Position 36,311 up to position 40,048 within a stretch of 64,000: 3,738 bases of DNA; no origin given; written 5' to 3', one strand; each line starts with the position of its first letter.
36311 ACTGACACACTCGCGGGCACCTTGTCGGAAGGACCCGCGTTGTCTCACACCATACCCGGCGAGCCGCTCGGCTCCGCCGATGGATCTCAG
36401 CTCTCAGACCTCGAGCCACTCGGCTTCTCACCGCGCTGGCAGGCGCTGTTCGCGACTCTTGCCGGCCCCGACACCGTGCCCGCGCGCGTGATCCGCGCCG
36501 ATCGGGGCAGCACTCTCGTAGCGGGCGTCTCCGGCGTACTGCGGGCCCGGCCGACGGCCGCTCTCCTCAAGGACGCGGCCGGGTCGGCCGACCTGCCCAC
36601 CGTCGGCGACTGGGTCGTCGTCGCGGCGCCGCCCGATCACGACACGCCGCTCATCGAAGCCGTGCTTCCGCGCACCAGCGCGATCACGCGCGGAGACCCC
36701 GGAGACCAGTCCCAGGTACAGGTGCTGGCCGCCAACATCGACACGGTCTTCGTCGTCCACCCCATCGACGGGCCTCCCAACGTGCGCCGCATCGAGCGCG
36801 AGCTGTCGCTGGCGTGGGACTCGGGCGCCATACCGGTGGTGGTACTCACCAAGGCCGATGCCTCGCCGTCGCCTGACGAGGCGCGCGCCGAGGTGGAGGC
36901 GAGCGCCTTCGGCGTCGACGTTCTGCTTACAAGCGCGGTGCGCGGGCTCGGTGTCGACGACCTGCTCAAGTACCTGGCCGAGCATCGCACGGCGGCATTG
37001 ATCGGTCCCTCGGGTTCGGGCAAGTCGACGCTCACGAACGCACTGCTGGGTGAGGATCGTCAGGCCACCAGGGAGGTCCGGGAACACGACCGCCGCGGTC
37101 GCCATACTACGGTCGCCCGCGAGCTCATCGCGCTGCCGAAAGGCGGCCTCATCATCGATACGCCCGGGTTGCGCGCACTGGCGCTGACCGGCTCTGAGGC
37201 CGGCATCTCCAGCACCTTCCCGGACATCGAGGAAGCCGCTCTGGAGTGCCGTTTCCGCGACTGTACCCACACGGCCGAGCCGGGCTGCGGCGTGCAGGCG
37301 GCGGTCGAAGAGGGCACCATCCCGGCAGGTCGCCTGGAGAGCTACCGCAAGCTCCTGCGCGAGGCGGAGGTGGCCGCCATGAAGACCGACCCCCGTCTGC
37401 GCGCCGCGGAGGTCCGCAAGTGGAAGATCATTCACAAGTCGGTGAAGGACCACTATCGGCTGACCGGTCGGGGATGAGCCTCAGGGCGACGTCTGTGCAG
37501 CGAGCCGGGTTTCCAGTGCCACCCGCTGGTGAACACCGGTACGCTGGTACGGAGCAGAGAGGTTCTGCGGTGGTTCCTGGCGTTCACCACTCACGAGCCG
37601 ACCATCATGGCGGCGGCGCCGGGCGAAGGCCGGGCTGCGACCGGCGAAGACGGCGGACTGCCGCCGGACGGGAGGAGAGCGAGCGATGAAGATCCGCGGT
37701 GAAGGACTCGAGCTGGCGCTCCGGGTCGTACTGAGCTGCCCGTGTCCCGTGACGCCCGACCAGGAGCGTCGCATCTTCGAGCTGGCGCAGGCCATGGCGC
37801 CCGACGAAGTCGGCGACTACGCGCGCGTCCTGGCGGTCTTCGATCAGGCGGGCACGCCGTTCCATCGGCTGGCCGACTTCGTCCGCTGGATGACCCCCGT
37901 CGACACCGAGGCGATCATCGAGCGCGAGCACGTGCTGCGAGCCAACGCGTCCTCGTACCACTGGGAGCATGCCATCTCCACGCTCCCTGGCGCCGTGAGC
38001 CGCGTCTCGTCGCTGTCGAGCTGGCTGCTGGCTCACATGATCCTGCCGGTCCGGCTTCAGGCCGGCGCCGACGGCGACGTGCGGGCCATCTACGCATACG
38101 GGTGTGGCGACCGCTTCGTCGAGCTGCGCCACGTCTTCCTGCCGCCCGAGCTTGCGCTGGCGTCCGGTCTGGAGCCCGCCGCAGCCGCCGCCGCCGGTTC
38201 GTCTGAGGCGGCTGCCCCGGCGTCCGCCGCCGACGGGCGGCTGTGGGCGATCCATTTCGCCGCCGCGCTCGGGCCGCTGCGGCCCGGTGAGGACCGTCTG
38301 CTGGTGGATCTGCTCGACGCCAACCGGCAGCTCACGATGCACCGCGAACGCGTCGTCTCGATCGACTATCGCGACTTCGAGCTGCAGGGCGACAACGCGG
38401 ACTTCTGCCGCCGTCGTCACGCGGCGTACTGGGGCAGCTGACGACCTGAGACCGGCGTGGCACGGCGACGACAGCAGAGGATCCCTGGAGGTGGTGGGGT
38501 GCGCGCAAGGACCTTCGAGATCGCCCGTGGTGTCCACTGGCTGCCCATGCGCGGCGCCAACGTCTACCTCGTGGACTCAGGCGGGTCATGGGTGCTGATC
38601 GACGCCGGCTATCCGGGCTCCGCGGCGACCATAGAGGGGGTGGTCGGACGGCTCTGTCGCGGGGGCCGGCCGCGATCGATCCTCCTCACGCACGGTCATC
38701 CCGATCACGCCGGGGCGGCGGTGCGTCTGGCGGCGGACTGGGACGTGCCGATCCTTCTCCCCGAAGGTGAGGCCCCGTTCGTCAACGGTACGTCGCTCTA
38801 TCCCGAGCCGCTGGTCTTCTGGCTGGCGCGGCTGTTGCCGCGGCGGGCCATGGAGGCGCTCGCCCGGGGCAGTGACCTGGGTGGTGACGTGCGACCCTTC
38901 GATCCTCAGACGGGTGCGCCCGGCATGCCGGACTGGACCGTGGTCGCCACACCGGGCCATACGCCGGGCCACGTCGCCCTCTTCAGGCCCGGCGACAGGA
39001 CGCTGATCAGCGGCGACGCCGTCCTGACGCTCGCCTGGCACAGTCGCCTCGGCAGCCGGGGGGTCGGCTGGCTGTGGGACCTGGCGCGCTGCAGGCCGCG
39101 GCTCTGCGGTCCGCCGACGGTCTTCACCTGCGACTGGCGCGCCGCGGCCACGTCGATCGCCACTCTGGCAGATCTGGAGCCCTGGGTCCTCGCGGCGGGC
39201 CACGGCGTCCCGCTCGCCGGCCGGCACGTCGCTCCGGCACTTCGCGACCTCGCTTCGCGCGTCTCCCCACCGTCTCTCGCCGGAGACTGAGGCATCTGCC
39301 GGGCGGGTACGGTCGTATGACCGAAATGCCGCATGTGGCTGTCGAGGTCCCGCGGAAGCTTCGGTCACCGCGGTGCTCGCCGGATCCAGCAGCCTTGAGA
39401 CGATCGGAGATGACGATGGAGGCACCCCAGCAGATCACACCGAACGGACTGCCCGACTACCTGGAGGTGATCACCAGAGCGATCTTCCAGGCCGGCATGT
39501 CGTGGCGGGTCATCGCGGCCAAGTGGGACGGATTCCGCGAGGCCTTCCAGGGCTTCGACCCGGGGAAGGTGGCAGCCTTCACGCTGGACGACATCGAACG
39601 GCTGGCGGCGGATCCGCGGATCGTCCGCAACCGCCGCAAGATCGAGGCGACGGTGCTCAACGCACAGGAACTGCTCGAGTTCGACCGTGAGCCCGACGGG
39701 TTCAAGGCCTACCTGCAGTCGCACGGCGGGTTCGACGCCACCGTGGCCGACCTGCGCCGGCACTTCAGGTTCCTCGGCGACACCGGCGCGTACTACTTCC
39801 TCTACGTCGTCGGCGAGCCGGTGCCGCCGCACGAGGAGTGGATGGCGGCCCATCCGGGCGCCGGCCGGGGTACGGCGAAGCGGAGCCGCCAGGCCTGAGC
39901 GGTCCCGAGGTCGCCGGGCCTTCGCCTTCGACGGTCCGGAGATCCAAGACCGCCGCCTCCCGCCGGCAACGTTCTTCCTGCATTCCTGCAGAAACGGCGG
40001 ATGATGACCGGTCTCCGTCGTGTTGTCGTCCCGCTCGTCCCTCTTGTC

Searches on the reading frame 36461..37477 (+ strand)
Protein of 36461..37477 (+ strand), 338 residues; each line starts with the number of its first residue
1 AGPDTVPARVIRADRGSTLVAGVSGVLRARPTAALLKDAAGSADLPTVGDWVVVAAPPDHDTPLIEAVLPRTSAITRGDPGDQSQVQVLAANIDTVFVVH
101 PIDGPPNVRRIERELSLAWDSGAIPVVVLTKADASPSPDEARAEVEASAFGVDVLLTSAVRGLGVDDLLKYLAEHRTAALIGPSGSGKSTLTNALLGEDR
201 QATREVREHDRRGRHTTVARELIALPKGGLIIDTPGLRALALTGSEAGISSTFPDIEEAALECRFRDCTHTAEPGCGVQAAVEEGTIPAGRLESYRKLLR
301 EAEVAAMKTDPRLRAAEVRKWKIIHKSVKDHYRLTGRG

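Call 37: search_protein_families(library=pfam, proteins=[window:36461-37477:+], max_evalue=0.001)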
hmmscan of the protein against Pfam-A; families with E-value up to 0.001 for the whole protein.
window:36461-37477:+ (338 aa): 6 families
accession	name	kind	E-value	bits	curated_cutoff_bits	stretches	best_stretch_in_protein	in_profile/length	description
PF03193.22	RsgA_GTPase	-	8.1e-46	156.4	30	1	68-242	1-173/174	RsgA GTPase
PF01926.29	MMR_HSR1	-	5.5e-07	30.1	21.9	1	178-261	2-78/113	50S ribosome-binding GTPase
PF00009.33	GTP_EFTU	-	3.1e-06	27.4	26.5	0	174-209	2-37/188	Elongation factor Tu GTP binding domain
PF00005.33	ABC_tran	-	6.8e-06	27.2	25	1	172-206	8-42/137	ABC transporter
PF20703.3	nSTAND1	-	0.00025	21.2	27.1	1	165-201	23-59/379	Novel STAND NTPase 1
PF13555.12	AAA_29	-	0.00039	20.6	27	0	177-195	24-42/61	P-loop containing region of AAA domain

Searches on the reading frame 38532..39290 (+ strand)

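Call 37: search_protein_families(library=pfam, proteins=[window:38532-39290:+], max_evalue=0.001)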
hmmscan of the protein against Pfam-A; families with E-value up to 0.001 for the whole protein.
window:38532-39290:+ (252 aa): 1 family
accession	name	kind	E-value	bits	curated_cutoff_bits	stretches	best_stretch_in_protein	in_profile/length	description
PF00753.33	Lactamase_B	-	1.3e-31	110.6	22.7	1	7-224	4-196/196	Metallo-beta-lactamase superfamily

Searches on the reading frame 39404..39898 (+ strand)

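Call 37: search_protein_families(library=pfam, proteins=[window:39404-39898:+], max_evalue=0.001)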
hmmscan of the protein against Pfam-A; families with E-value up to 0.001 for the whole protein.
window:39404-39898:+ (164 aa): 1 family
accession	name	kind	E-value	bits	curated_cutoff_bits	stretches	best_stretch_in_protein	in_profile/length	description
PF03352.18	Adenine_glyco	-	2.7e-24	86.4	25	1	21-107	28-114/177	Methyladenine glycosylase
